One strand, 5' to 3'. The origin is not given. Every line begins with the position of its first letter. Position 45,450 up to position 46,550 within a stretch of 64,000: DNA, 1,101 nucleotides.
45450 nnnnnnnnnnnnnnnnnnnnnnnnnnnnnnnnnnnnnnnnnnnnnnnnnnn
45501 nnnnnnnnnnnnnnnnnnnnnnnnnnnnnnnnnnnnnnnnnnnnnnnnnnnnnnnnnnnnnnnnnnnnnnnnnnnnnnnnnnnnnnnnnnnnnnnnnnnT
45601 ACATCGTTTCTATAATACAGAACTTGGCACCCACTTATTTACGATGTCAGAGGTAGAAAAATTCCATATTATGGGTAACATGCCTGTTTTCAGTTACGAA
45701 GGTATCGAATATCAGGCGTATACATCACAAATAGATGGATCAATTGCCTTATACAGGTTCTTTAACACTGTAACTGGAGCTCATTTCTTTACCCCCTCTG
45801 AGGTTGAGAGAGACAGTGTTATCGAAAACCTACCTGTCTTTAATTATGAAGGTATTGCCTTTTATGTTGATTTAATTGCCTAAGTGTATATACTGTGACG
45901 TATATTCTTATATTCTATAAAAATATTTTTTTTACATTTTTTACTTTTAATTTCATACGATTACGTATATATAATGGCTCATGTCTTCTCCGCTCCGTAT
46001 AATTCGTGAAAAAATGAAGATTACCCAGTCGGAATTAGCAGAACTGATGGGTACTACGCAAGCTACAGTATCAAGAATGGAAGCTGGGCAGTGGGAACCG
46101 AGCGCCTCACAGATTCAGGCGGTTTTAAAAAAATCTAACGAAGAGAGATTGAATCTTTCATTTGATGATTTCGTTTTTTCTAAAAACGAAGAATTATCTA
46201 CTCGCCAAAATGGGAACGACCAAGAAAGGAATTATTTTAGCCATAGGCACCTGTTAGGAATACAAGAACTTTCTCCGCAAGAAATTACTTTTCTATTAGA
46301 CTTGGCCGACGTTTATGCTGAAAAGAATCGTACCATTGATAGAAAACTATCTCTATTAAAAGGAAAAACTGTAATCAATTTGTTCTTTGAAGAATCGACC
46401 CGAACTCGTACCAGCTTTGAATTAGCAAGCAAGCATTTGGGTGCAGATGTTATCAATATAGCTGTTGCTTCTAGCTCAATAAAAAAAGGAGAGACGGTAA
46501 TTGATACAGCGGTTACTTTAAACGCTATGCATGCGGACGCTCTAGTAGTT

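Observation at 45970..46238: XRE-type helix-turn-helix domain translated in-frame as an N-terminal extension of PyrB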

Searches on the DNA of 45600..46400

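Call 72: search_rna_families(source=window, start=45600, end=46400, threshold=evalue, max_evalue=1)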
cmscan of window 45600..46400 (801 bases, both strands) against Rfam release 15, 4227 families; matches with E-value up to 1: 2.
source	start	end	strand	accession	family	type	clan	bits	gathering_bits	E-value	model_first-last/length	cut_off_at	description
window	46158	46287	+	RF02973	Enterococcus-1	Gene; sRNA;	-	18.5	71.4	0.39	1-152/152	no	Enterococcus-1 RNA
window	46185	46233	-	RF00110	RybB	Gene; sRNA;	-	17.6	40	0.75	1-79/79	no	RybB RNA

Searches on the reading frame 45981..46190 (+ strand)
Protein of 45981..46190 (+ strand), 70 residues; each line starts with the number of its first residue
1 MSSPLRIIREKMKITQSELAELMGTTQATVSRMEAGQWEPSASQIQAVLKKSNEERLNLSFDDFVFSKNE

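Call 20: find_related_loci(query=A2, collection=genome_contigs, flank=6000)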
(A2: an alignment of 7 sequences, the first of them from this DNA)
Query A2 (67 aa) in genome_contigs; peptide patterns used: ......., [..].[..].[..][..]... (x = any residue, [..] = any of these).
79 stretches matched a pattern; 18 encode a relative of the query (tblastn E <= 1e-3); 18 distinct loci.
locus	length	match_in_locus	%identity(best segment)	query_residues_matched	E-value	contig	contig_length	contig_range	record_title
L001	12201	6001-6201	84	1-67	2e-37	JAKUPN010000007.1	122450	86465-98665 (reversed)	MAG: Alphaproteobacteria bacterium isolate ALOHA_A2.5_4 A2.5-Alphaproteobacteria-2_7, whole genome shotgun sequence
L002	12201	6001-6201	73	1-67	5e-32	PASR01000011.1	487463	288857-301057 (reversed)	MAG: Rhodospirillaceae bacterium isolate SAT177 308300, whole genome shotgun sequence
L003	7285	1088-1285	76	1-66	1e-31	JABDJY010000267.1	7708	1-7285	MAG: Alphaproteobacteria bacterium isolate SS_bin_35 k127_1968945, whole genome shotgun sequence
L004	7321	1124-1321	76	1-66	2e-31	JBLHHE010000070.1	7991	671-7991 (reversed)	MAG: Alphaproteobacteria bacterium isolate 3300054976_17 Ga0535667_0019542, whole genome shotgun sequence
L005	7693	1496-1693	74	1-66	7e-31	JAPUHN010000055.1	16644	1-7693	MAG: Alphaproteobacteria bacterium isolate KW1-S08_12 KW1-S08_12_cg55, whole genome shotgun sequence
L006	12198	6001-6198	74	1-66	3e-29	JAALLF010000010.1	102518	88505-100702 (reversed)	MAG: Alphaproteobacteria bacterium isolate MH2_Bin57 NODE_47_length_102518_cov_16.700614, whole genome shotgun sequence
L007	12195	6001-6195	72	1-65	4e-28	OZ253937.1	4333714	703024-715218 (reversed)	MAG: Alphaproteobacteria bacterium isolate 26bd64c0-0f2d-4e52-a063-61ff611ccdf2 genome assembly, chromosome: 1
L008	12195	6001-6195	72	1-65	8e-28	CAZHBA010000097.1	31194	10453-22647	MAG TPA_asm: uncultured Rhodospirillaceae bacterium isolate SRP260945_co2_420 genome assembly, contig: k141_2193244, who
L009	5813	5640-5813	72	1-60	2e-25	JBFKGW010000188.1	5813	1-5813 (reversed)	MAG: Alphaproteobacteria bacterium isolate Mix_sand21.2022.07.D.20 k141_1050254_length_5813_cov_8.7278, whole genome sho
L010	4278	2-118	72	27-65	6e-14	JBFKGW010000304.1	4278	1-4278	MAG: Alphaproteobacteria bacterium isolate Mix_sand21.2022.07.D.20 k141_2755193_length_4278_cov_8.7288, whole genome sho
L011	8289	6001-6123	41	5-45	1e-7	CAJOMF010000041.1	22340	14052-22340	uncultured bacterium isolate Reindeer_2_mag_13 genome assembly, contig: scaffold_1580, whole genome shotgun sequence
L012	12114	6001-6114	42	5-42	2e-7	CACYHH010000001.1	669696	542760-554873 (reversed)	MAG: uncultured Spirochaetales bacterium isolate RUG11946 genome assembly, contig: RUG11946_asm_1, whole genome shotgun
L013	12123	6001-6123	41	5-45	1e-7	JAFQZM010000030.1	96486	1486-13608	Bacterium isolate RGIG2292 Goat_Duodenum-5__c350570, whole genome shotgun sequence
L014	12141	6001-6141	46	3-50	3e-7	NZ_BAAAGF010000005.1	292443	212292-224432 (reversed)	Gaetbulibacter jejuensis strain JCM 15976 sequence05, whole genome shotgun sequence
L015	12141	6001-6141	46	3-50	3e-7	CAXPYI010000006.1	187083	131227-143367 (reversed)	MAG: Leeuwenhoekiella palythoae isolate 02um_C4Z0725_1.40 genome assembly, contig: k127_542753, whole genome shotgun seq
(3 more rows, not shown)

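Call 47: search_protein_families(library=ncbifam, proteins=[window:45981-46190:+], max_evalue=10)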
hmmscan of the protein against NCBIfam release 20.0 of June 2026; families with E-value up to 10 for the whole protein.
seq(70 aa): 31 families (the best 25 are shown)
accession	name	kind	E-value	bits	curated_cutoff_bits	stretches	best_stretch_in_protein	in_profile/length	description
TIGR03830.1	CxxCG_CxxCG_HTH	subfamily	1.5e-08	34.5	61.8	1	5-48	70-113/127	type II TA system antitoxin MqsA family protein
TIGR03070.1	couple_hipB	subfamily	2.5e-07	30.5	71.65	1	3-49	5-51/58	type II toxin-antitoxin system Y4mF family antitoxin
NF041951.1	phage_RstR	subfamily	1e-06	29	80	1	5-69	7-66/108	RstR family transcriptional repressor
NF007271.0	PRK09726.1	equivalog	6e-06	26.2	79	1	4-50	16-59/88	type II toxin-antitoxin system antitoxin HipB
NF007408.0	PRK09943.1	equivalog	3.1e-05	23.6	211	1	5-51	12-58/185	HTH-type transcriptional regulator PuuR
NF041265.1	NadS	equivalog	8.6e-05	22.8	60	1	6-44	36-74/94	NadS family protein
TIGR00270.2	TIGR00270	equivalog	0.00011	22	110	1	6-46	81-121/159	multiprotein bridging factor aMBF1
NF058600.1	TransRegSco1979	equivalog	0.00013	21.1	350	1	3-50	11-58/280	Sco1979 family transcriptional regulator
NF007257.0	PRK09706.1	subfamily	0.00018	21.3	101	1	5-48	10-53/135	transcriptional repressor DicA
NF041575.1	antitoxPezA_Strep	equivalog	0.00038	20.5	290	1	5-58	6-59/158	type II toxin-antitoxin system antitoxin PezA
TIGR03879.1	near_KaiC_dom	domain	0.00051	20.5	65.1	1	7-51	28-73/91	probable regulatory domain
NF047542.1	telomere_Tap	equivalog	0.00064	18.5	600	1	8-48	25-65/695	telomere-associated protein Tap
NF040522.1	VC1465_fam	subfamily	0.0043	17.1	70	1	8-67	4-64/111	VC1465 family Xer recombination activation factor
NF003056.0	PRK03975.1-4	equivalog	0.013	15.3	115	1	12-35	20-43/145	putative transcriptional regulator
TIGR02937.1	sigma70-ECF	superfamily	0.014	15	42.9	1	12-34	132-154/165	sigma-70 family RNA polymerase sigma factor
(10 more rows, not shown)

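Call 73: predict_structure(alignment_id=A2)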
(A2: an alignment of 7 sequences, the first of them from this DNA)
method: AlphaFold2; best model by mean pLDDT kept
length: 67 residues; sequences in the alignment: 7
mean_pLDDT: 87.6   pTM: 0.71
mean pLDDT of the five models: 87.6, 87.6, 87.4, 86.1, 86.0
residues with pLDDT >= 90: 32; 70-90: 32; 50-70: 3; < 50: 0
segments of 3 or more residues with pLDDT < 50: none
pLDDT, mean of each block of 10 residues (from residue 1): 84 92 93 89 91 86 76
secondary structure, 60 per line:
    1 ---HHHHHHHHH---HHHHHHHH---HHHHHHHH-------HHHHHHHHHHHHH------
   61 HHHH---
elements in order: H4-12 H16-23 H27-34 H42-54 H61-64

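Call 76: fold_search(model_id=the predicted structure, library=pdb)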
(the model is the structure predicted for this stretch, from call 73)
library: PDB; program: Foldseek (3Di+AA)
matches with E <= 10: 467; with E <= 0.001: 0
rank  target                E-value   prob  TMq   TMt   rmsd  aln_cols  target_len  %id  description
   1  2xiu_B                2.7e-02  1.00  0.64  0.66   3.4        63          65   30  High resolution structure of MTSL-tagged CylR2. (released 2011-02-09)
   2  9k3w_A                3.2e-02  1.00  0.71  0.75   2.3        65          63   18  Crystal structure of putative transcription regulator (dr_2454) from Deinococcus radiodurans (released 2025-10-22)
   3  3jxb_C                3.9e-02  1.00  0.66  0.66   2.9        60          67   27  Crystal structure of the P22 c2 repressor protein in complex with synthetic operator 9C (released 2010-01-19)
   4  3jxb_D                3.9e-02  1.00  0.65  0.67   2.9        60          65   27  Crystal structure of the P22 c2 repressor protein in complex with synthetic operator 9C (released 2010-01-19)
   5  2r1j_L                3.9e-02  1.00  0.65  0.66   2.9        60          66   27  Crystal Structure of the P22 c2 Repressor protein in complex with the synthetic operator 9T (released 2008-04-29)
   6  7t5u                  3.9e-02  1.00  0.69  0.70   2.9        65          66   22  Structure of E. coli MS115-1 CapH N-terminal domain (released 2022-09-14)
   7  9k3w_B                3.9e-02  1.00  0.65  0.68   3.5        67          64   19  Crystal structure of putative transcription regulator (dr_2454) from Deinococcus radiodurans (released 2025-10-22)
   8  2xiu_A                3.9e-02  1.00  0.60  0.60   3.1        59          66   39  High resolution structure of MTSL-tagged CylR2. (released 2011-02-09)
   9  1utx_A                3.9e-02  1.00  0.60  0.61   3.5        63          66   35  Regulation of Cytolysin Expression by Enterococcus faecalis: Role of CylR2 (released 2004-09-16)
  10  8tac_A                4.7e-02  1.00  0.59  0.59   1.7        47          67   32  Designed DNA binding protein (released 2024-08-28)
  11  9a7f_A                5.0e-02  0.99  0.61  0.34   3.5        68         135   29  Integrative model of RGHR-DLDH1 by crosslinking MS and deep learning (released 2024-09-18)
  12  3vk0_B                5.7e-02  0.99  0.59  0.48   4.6        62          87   24  Crystal Structure of hypothetical transcription factor NHTF from Neisseria (released 2012-03-14)
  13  28tn_A                6.1e-02  1.00  0.69  0.70   2.6        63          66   25  Structure of a lambda repressor-like protein from Escherichia coli (released 2026-03-11)
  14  4yba_A                6.1e-02  1.00  0.62  0.55   2.3        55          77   22  The structure of the C.Kpn2I controller protein (released 2016-03-02)
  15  6chv_G                6.1e-02  0.94  0.56  0.43  12.5        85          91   24  Proteus vulgaris HigA antitoxin bound to DNA (released 2019-02-27)
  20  1adr_MODEL_1_A        6.9e-02  1.00  0.66  0.60   3.1        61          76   26  DETERMINATION OF THE NUCLEAR MAGNETIC RESONANCE STRUCTURE OF THE DNA-BINDING DOMAIN OF THE P22 C2 REPRESSOR (1 (released 1994-01-31)
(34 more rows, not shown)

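Call 85: find_related_loci(query=A2, collection=viral_contigs, flank=3000)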
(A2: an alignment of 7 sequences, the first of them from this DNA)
Query A2 (67 aa) in viral_contigs; peptide patterns used: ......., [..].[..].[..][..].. (x = any residue, [..] = any of these).
41 stretches matched a pattern, but none encodes a relative of the query by tblastn (E <= 1e-3).

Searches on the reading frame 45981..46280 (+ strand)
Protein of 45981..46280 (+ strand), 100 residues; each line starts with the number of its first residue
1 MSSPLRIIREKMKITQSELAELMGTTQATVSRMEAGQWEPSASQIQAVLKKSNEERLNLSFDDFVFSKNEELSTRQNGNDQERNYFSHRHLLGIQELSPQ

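Call 3: search_protein_families(library=pfam, proteins=[window:45981-46238:+], max_evalue=1)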
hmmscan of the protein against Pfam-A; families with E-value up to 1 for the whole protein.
window:45981-46238:+ (86 aa): 23 families
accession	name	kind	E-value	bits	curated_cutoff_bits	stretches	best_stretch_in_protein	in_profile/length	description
PF01381.28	HTH_3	-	1.5e-10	41.4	23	1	5-50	1-46/55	Helix-turn-helix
PF13560.12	HTH_31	-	8.3e-08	32.9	27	1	5-49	6-51/64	Helix-turn-helix domain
PF01047.28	MarR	-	3.5e-05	24.1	24.6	1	5-33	9-37/59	MarR family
PF15731.11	MqsA_antitoxin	-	5.9e-05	23.6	30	1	7-46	76-115/131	Antitoxin component of bacterial toxin-antitoxin system, MqsA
PF20432.4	Xre-like-HTH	-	7.4e-05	23.4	25.8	1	5-43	15-55/63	Antitoxin Xre-like helix-turn-helix domain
PF13443.12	HTH_26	-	0.00013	22.6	22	1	5-41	2-39/63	Cro/C1-type HTH DNA-binding domain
PF13545.12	HTH_Crp_2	-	0.00014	22.2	27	1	11-33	20-42/70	Crp-like helix-turn-helix domain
PF13744.12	HTH_37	-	0.00075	19.7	27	1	9-37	27-55/80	Helix-turn-helix domain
PF13412.12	HTH_24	-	0.0026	17.7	21.9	1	5-32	9-36/48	Winged helix-turn-helix DNA-binding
PF12802.13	MarR_2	-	0.0048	17.5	27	1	8-33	15-40/61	MarR family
PF13413.12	HTH_25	-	0.011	16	24.6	1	5-39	2-36/62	Helix-turn-helix domain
PF22495.2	HTH_92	-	0.013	15.2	27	1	7-40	2-35/45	RsaL-like HTH domain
PF04545.22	Sigma70_r4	-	0.022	14.7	24.1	1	13-34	20-41/50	Sigma-70, region 4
PF11062.13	DUF2863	-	0.026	13.5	25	1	9-65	6-63/398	Protein of unknown function (DUF2863)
PF01325.25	Fe_dep_repress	-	0.066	13.9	26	1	8-33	17-42/60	Iron dependent repressor, N-terminal DNA binding domain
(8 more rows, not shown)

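Call 4: search_protein_families(library=ncbifam, proteins=[window:45981-46238:+], max_evalue=1)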
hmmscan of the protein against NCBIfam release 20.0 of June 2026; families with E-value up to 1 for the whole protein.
window:45981-46238:+ (86 aa): 26 families (the best 25 are shown)
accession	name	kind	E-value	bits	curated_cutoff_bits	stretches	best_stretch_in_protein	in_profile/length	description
TIGR03830.1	CxxCG_CxxCG_HTH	subfamily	2.1e-08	34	61.8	1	5-48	70-113/127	type II TA system antitoxin MqsA family protein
NF041951.1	phage_RstR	subfamily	2.5e-07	30.9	80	1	5-73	7-70/108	RstR family transcriptional repressor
TIGR03070.1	couple_hipB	subfamily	4.3e-07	29.8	71.65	1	4-49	6-51/58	type II toxin-antitoxin system Y4mF family antitoxin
NF007271.0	PRK09726.1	equivalog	7.2e-06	25.9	79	1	4-51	16-60/88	type II toxin-antitoxin system antitoxin HipB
NF007408.0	PRK09943.1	equivalog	2.4e-05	24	211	1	5-64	12-66/185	HTH-type transcriptional regulator PuuR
TIGR00270.2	TIGR00270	equivalog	0.00011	22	110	1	6-47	81-122/159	multiprotein bridging factor aMBF1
NF041265.1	NadS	equivalog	0.00014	22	60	1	6-44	36-74/94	NadS family protein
NF058600.1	TransRegSco1979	equivalog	0.00023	20.3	350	1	3-50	11-58/280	Sco1979 family transcriptional regulator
NF007257.0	PRK09706.1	subfamily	0.00025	20.8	101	1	5-48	10-53/135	transcriptional repressor DicA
NF041575.1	antitoxPezA_Strep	equivalog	0.00051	20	290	1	5-59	6-60/158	type II toxin-antitoxin system antitoxin PezA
TIGR03879.1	near_KaiC_dom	domain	0.00082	19.8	65.1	1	7-51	28-73/91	probable regulatory domain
NF047542.1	telomere_Tap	equivalog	0.00083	18.2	600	1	8-48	25-65/695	telomere-associated protein Tap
NF040522.1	VC1465_fam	subfamily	0.0036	17.3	70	1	8-69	4-66/111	VC1465 family Xer recombination activation factor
NF003162.0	PRK04140.1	equivalog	0.0051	15.9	263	1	5-77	131-202/317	transcriptional regulator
NF003056.0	PRK03975.1-4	equivalog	0.019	14.8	115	1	12-35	20-43/145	putative transcriptional regulator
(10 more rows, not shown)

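Call 5: find_homologous_proteins(query=window:45981-46280:+, max_evalue=0.001)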
Query window:45981-46280:+ (100 aa): 5 proteins with E <= 0.001 among 30 candidates.
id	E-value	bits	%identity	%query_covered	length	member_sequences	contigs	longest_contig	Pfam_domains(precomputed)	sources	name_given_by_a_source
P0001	1.3e-49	184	100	89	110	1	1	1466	PF01381.29,PF13560.13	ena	-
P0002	2.8e-32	128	99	67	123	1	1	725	PF01381.29,PF13560.13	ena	-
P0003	9.9e-29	117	63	98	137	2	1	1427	PF01381.29,PF13560.13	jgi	-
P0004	2.4e-28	116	62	97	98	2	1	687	PF01381.29,PF13560.13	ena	-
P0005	4.0e-20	90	85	54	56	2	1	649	PF20432.5,PF01381.29,PF15731.12,PF13560.13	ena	-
